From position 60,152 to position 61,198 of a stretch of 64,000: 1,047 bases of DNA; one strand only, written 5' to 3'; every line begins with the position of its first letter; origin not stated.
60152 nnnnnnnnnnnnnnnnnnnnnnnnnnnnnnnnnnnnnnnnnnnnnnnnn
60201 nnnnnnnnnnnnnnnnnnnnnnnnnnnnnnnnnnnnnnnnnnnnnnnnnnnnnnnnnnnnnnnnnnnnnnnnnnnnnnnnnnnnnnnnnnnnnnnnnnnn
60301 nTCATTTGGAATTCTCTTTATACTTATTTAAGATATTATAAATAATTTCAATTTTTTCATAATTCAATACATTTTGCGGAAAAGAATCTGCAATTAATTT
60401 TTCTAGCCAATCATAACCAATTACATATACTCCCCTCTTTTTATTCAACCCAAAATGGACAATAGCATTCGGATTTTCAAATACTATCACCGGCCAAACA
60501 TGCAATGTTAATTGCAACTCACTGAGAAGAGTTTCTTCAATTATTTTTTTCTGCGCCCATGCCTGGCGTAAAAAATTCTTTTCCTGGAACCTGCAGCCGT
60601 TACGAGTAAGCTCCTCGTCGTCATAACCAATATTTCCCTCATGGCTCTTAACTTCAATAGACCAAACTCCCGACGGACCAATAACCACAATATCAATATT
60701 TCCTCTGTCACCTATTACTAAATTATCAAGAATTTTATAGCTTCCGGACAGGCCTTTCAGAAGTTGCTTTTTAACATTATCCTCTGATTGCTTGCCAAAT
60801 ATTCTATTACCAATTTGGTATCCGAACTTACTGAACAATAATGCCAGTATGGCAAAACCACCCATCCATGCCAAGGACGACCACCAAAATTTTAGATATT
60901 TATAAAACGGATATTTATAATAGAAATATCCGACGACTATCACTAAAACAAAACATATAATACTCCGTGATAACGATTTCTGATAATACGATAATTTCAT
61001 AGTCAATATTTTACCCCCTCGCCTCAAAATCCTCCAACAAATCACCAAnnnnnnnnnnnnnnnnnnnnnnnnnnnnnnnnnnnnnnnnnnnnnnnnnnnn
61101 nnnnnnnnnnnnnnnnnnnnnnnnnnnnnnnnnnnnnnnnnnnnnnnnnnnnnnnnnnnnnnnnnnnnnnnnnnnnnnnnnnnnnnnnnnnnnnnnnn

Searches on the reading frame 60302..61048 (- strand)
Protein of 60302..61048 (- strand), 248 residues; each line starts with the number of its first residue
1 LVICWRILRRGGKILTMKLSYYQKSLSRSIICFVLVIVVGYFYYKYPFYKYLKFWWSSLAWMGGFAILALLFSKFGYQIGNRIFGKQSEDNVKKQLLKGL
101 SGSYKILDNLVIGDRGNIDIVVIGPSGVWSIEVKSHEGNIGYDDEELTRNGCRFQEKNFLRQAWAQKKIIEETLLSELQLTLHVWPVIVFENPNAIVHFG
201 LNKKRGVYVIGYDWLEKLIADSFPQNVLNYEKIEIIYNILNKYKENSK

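Call 3: search_protein_families(library=pfam, proteins=[window:60302-61048:-], max_evalue=0.1)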
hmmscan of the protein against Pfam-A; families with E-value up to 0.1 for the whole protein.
window:60302-61048:- (248 aa): 1 family
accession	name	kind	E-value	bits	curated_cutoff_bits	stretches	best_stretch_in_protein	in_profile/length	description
PF08378.17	NERD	-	1.4e-17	64.6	22.1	1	85-190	2-110/111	Nuclease-related domain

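Call 4: search_protein_families(library=padloc, proteins=[window:60302-61048:-], max_evalue=0.1)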
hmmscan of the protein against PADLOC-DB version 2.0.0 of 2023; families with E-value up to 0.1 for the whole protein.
window:60302-61048:- (248 aa): 1 family
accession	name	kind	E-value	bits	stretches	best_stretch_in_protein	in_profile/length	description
PDLC02512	PglW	-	5.1e-05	19.3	1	115-209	49-150/1403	PglW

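Call 5: search_protein_families(library=ncbifam, proteins=[window:60302-61048:-], max_evalue=0.1)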
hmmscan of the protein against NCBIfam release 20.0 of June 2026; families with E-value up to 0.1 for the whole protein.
window:60302-61048:- (248 aa): 4 families
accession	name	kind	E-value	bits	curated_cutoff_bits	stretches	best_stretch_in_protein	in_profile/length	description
NF047741.1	antiphage_MADS6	equivalog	3e-06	26.1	460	1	86-176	12-105/612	methylation-associated defense system protein kinase MAD6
NF009154.0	PRK12497.3-3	equivalog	0.011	15.8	109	1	81-139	9-64/123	YraN family protein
NF033442.0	BREX_PglW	equivalog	0.023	12.4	990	1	117-151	48-82/1391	BREX system serine/threonine kinase PglW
NF038256.1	exopoly_VpsF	subfamily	0.084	11.8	150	0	2-45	51-94/394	VpsF family polysaccharide biosynthesis protein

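Call 8: search_protein_families(library=phrogs, proteins=[window:60302-61048:-], max_evalue=0.1)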
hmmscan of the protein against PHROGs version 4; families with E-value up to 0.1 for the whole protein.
window:60302-61048:- (248 aa): 0 families

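Call 46: find_homologous_proteins(query=window:60302-61000:-, max_evalue=0.00001)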
Query window:60302-61000:- (232 aa): 14 proteins with E <= 0.00001 among 250 candidates.
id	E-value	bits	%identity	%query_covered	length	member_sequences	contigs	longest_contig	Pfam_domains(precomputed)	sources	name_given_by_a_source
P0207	1.4e-151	521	100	100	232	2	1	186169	PF08378.18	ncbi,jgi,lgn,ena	ncbi:MAG: nuclease-related domain-containing protein [Patescibacteria group bacterium]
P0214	7.3e-94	332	79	82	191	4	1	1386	PF08378.18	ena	-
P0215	1.9e-86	307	60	100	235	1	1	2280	PF08378.18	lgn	-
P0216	2.8e-73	264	56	99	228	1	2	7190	PF08378.18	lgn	-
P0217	5.1e-68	247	51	100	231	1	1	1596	PF08378.18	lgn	-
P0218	1.6e-43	167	41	99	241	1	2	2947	PF08378.18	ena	-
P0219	3.4e-43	166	39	97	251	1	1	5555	PF08378.18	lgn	-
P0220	1.9e-42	163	41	99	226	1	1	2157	PF08378.18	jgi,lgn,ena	-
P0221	1.1e-41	161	40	96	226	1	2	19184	PF08378.18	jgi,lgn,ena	jgi:hypothetical protein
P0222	1.8e-39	154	40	98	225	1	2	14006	PF08378.18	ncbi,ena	-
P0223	6.4e-33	132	36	99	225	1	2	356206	PF08378.18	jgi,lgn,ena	-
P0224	3.6e-25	107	42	63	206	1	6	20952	PF08378.18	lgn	-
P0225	5.9e-20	90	41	65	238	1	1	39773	PF08378.18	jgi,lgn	jgi:hypothetical protein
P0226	5.6e-17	80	37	64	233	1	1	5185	PF08378.18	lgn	-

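Call 47: find_encoding_contigs(protein=P0215, flank=5000, max_places=2)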
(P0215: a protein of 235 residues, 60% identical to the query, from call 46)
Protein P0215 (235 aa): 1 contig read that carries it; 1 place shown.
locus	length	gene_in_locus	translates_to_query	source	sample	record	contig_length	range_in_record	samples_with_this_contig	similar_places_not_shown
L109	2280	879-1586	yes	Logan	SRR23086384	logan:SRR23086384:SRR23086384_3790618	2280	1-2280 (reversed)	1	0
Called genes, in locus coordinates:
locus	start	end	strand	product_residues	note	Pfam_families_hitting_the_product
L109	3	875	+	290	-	?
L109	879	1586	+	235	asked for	PF08378:NERD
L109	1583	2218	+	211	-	-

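Call 48: find_encoding_contigs(protein=P0216, flank=6000, max_places=2)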
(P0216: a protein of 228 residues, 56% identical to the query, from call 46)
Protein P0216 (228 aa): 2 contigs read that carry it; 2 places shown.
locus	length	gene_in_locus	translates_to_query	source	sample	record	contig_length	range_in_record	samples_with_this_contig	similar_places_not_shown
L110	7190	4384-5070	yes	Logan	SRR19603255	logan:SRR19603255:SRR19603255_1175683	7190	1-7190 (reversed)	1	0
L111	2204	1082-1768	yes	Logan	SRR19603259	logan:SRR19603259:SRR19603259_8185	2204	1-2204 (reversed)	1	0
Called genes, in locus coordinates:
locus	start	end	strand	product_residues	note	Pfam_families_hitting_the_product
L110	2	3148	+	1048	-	?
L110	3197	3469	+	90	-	-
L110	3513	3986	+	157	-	-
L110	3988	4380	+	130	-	PF00472:RF-1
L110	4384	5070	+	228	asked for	PF08378:NERD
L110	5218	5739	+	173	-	PF03891:DUF333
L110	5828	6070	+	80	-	PF01541:GIY-YIG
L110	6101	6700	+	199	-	PF12697:Abhydrolase_6 (weak), PF06821:Ser_hydrolase, PF00561:Abhydrolase_1 (faint), PF12695:Abhydrolase_5 (faint)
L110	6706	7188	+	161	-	?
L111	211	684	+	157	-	-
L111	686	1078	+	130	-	PF00472:RF-1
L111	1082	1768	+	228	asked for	PF08378:NERD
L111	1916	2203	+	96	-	?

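Call 49: find_encoding_contigs(protein=P0221, flank=6000, max_places=2)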
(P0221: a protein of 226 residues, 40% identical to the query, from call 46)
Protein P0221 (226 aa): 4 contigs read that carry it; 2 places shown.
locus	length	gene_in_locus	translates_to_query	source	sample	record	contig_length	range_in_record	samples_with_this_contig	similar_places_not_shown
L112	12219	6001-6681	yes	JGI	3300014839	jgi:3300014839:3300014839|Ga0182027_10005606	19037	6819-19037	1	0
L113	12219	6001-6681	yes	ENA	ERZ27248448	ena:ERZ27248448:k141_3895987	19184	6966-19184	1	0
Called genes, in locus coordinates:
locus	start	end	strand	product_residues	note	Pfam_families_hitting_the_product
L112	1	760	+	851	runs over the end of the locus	PF00690:Cation_ATPase_N, PF00122:E1-E2_ATPase, PF00702:Hydrolase, PF13246:Cation_ATPase (weak), PF00689:Cation_ATPase_C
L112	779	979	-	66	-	-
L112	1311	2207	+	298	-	PF00892:EamA (weak)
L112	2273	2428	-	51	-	-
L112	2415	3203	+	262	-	PF18765:Polbeta (faint)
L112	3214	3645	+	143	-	-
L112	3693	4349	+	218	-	-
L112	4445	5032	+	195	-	PF00702:Hydrolase, PF13419:HAD_2, PF13242:Hydrolase_like (faint)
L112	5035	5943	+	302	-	PF00389:2-Hacid_dh, PF02826:2-Hacid_dh_C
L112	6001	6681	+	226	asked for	PF08378:NERD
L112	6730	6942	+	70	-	-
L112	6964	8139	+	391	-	-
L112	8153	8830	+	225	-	PF04140:ICMT, PF04191:PEMT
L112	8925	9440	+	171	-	-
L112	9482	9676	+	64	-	-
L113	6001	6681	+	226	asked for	PF08378:NERD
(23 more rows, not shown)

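Call 50: find_encoding_contigs(protein=P0223, flank=6000, max_places=2)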
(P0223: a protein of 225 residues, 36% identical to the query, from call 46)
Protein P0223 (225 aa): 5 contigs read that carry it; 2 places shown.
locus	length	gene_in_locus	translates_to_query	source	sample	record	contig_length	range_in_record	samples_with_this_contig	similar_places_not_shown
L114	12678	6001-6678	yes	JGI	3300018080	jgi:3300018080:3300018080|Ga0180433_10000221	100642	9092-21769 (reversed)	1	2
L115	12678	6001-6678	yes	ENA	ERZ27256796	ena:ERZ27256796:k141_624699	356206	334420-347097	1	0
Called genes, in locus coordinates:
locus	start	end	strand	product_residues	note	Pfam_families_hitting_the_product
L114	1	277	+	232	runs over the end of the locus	-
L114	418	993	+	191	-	PF04542:Sigma70_r2, PF08281:Sigma70_r4_2, PF04545:Sigma70_r4 (weak)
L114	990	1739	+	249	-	-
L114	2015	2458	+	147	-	-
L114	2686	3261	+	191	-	-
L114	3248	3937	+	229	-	PF08843:AbiEii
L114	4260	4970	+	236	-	-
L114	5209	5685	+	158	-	-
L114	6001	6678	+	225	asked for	PF08378:NERD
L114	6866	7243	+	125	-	PF00294:PfkB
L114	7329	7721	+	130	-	-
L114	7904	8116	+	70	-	PF18863:AbiJ_NTD4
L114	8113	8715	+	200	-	PF18863:AbiJ_NTD4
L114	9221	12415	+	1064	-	-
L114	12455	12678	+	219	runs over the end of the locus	-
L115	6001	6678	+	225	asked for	PF08378:NERD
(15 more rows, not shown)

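Call 70: search_protein_families(library=pfam, proteins=[L109:3-875:+, L110:3513-3986:+, L110:3197-3469:+], max_evalue=0.01)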
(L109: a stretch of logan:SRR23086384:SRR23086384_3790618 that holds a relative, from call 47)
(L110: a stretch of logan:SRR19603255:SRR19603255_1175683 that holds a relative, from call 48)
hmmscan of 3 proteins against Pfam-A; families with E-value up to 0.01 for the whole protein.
L109:3-875:+ (290 aa): 1 family
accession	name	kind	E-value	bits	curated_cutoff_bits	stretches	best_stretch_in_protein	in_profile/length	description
PF11074.14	DUF2779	-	4.1e-38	130.9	23.3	1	91-218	1-126/126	Domain of unknown function(DUF2779)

L110:3513-3986:+ (157 aa): 0 families

L110:3197-3469:+ (90 aa): 2 families
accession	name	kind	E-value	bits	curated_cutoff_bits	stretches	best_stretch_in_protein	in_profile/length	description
PF08019.17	EptA_B_N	-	0.0016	18.7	22.3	1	14-73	51-113/152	Phosphoethanolamine transferase EptA/EptB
PF06197.19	DUF998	-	0.0081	16.3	30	1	4-73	112-182/184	Protein of unknown function (DUF998)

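Call 73: search_solved_structures(query=A7, max_evalue=1, show_alignments=0)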
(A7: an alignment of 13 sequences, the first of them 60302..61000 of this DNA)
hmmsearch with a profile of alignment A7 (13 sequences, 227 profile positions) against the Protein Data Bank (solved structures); distinct sequences matched with E-value up to 1: 0.

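Call 74: find_encoding_contigs(protein=P0217, flank=4000, max_places=1)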
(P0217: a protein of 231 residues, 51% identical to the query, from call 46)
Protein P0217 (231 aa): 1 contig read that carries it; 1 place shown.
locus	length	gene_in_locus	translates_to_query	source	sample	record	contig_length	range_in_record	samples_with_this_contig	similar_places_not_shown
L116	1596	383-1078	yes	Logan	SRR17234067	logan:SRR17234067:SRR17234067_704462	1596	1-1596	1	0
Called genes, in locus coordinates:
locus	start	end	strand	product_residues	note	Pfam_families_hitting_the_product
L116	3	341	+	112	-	?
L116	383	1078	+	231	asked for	PF08378:NERD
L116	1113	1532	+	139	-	PF00472:RF-1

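Call 75: find_encoding_contigs(protein=P0219, flank=4000, max_places=1)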
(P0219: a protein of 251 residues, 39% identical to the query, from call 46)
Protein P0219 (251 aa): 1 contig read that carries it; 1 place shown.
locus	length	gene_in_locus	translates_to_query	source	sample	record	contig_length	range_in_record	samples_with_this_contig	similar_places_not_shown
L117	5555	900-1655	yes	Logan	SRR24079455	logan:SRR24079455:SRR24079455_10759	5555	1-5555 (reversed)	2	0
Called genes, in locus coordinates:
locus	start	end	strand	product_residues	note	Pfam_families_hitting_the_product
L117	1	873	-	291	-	?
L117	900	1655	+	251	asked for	PF08378:NERD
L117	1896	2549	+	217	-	PF01712:dNK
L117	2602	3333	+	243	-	PF00892:EamA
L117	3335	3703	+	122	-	PF07883:Cupin_2 (weak)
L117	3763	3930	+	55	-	-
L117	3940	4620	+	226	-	-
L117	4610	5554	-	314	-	?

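Call 76: find_encoding_contigs(protein=P0222, flank=4000, max_places=1)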
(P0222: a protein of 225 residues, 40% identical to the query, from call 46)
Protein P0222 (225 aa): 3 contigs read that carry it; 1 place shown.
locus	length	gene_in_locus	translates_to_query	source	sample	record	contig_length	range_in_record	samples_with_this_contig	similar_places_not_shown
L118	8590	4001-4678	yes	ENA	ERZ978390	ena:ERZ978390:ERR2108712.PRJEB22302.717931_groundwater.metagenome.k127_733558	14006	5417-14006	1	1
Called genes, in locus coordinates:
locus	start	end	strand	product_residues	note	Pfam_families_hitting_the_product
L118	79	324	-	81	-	-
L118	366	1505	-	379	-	PF00578:AhpC-TSA, PF08534:Redoxin, PF13905:Thioredoxin_8, PF17991:Thioredoxin_10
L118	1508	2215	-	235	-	PF02683:DsbD_TM, PF13386:DsbD_2 (weak)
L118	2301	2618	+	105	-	-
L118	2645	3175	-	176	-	PF03449:GreA_GreB_N, PF01272:GreA_GreB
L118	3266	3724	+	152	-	-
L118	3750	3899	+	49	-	-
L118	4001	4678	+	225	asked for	PF08378:NERD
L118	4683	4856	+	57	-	-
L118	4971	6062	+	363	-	PF13784:Fic_N, PF02661:Fic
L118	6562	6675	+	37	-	-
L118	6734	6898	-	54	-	-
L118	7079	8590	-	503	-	?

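Call 77: find_encoding_contigs(protein=P0218, flank=4000, max_places=1)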
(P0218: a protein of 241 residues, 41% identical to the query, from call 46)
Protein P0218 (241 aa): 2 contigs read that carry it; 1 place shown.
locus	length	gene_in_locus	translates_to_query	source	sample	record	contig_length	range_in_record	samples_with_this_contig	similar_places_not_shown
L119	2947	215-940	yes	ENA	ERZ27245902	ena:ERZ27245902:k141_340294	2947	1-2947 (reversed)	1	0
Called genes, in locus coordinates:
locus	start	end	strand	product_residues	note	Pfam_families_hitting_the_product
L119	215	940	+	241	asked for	PF08378:NERD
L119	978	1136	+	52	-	-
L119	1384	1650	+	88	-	PF01022:HTH_5, PF13412:HTH_24, PF25212:HVO_A0114 (weak)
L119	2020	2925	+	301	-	PF00565:SNase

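Call 81: search_protein_families(library=pfam, proteins=[L116:3-341:+, L118:4683-4856:+, L119:978-1136:+], max_evalue=0.05)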
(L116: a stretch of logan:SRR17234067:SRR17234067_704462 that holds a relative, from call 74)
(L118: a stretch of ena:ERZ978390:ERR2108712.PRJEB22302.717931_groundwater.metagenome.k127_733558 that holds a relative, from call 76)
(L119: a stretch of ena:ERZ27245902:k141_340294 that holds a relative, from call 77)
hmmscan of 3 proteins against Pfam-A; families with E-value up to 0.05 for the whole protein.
L116:3-341:+ (112 aa): 5 families
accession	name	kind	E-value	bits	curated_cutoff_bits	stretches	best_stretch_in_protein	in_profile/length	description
PF01396.24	Zn_ribbon_Top1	-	2.3e-10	40.5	32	1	72-108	3-39/39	Topoisomerase DNA binding C4 zinc finger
PF13361.12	UvrD_C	-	3.1e-07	30.6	25.6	1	23-49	321-347/350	UvrD-like helicase C-terminal domain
PF13538.12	UvrD_C_2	-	2.9e-06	27.5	27.4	1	23-47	27-51/52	UvrD-like helicase C-terminal domain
PF01443.25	Viral_helicase1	-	0.0037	17.5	21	1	17-49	195-228/228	Viral superfamily 1 RNA helicase core domain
PF03107.22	C1_2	-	0.01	16.6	26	1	59-105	7-45/48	C1 domain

L118:4683-4856:+ (57 aa): 1 family
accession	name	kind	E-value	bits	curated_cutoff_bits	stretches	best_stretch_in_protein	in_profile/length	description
PF09932.14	DUF2164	-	0.03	14.8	27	1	4-35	6-37/74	Uncharacterized conserved protein (DUF2164)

L119:978-1136:+ (52 aa): 0 families
